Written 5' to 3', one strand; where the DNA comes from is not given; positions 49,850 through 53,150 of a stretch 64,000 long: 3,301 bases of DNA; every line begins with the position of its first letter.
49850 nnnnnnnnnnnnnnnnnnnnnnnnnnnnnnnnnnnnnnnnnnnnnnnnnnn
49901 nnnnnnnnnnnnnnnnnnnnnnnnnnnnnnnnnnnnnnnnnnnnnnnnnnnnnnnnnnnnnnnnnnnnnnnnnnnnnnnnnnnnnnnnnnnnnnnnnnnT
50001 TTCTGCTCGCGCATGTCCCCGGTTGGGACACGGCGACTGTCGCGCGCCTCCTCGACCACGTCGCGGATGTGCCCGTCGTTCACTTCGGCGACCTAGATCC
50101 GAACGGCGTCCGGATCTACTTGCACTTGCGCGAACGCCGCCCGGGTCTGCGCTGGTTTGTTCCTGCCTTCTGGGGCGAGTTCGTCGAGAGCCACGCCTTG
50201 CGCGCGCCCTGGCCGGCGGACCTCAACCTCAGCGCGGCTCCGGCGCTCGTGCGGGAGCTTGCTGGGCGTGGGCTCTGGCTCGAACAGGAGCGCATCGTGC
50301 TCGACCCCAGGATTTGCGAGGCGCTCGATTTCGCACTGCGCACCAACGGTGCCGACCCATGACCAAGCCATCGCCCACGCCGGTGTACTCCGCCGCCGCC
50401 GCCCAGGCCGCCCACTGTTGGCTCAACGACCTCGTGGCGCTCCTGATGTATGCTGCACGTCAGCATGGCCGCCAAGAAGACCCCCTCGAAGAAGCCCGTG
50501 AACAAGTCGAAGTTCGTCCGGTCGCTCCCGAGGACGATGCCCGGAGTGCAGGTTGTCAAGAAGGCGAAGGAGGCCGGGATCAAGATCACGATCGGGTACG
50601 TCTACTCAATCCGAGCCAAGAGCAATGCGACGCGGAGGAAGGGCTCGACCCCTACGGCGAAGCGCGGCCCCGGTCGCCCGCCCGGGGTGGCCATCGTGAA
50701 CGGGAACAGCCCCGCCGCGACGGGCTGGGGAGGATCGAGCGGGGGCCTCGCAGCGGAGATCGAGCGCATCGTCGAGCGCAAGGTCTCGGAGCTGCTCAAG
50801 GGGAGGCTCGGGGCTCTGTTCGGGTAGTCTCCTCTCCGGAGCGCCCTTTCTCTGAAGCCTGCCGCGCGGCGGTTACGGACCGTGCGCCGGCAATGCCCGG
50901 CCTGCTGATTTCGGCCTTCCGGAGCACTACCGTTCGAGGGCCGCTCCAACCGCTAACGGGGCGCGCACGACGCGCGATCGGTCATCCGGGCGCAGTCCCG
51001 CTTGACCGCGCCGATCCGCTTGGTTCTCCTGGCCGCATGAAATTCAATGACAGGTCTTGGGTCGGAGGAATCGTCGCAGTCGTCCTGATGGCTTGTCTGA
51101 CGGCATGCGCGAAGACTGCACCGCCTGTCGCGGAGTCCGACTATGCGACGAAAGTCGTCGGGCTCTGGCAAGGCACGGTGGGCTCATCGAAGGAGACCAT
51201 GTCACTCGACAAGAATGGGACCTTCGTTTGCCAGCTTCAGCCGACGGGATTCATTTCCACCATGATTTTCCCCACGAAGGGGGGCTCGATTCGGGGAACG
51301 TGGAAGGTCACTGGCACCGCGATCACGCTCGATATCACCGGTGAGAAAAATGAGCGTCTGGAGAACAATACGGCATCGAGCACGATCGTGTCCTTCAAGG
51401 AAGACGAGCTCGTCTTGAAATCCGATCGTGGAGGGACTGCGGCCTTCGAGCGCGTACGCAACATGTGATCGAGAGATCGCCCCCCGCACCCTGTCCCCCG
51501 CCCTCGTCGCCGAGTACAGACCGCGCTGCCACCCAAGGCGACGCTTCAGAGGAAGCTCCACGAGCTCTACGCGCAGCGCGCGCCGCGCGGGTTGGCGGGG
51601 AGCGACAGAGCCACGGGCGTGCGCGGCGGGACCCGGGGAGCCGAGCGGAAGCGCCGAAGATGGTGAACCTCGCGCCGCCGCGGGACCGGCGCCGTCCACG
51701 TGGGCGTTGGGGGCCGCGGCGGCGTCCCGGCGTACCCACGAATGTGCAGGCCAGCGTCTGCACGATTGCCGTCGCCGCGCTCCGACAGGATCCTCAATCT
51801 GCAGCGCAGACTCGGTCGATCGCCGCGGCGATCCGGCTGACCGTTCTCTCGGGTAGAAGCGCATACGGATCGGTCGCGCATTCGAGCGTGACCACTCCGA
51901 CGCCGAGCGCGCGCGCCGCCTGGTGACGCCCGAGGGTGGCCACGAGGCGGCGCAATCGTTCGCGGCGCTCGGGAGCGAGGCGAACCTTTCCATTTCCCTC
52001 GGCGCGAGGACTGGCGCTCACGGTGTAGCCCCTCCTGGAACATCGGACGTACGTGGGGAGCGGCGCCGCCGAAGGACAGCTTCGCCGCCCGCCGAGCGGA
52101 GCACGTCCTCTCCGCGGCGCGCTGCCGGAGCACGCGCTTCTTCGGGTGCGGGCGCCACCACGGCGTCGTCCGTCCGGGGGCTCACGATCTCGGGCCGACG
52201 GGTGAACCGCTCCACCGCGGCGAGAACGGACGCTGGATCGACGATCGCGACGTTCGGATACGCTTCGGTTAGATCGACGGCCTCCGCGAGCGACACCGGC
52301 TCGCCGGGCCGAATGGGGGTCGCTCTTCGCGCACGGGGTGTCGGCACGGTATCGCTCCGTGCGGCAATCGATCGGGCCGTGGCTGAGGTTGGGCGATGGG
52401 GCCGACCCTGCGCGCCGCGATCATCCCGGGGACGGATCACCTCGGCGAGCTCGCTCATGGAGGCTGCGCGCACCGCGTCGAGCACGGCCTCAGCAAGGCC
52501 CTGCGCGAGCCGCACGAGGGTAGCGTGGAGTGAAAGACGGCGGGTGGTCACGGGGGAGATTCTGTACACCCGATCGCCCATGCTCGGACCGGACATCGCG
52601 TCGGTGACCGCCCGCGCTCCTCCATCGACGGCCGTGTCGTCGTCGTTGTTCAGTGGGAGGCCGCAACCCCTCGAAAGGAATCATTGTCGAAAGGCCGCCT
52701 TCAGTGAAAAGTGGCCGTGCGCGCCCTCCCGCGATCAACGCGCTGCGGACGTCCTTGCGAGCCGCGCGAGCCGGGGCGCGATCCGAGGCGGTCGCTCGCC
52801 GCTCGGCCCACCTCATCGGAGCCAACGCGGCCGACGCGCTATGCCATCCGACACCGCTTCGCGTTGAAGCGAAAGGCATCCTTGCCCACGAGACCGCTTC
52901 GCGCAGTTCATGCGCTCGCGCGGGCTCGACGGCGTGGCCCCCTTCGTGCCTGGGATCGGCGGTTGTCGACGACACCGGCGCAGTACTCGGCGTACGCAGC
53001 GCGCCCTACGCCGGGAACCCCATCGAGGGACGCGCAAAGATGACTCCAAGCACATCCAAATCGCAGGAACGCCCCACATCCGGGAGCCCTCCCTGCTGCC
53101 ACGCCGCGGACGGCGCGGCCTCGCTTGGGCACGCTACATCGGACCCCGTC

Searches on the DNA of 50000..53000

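Call 74: search_rna_families(source=window, start=50000, end=53000, threshold=evalue, max_evalue=1)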
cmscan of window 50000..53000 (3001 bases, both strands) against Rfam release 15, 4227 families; matches with E-value up to 1: 1.
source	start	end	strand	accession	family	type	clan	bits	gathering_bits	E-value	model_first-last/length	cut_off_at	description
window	50666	50710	-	RF03158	L31-Actinobacteria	Cis-reg; leader;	CL00118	21.9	35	0.52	1-48/48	no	L31-Actinobacteria ribosomal protein leader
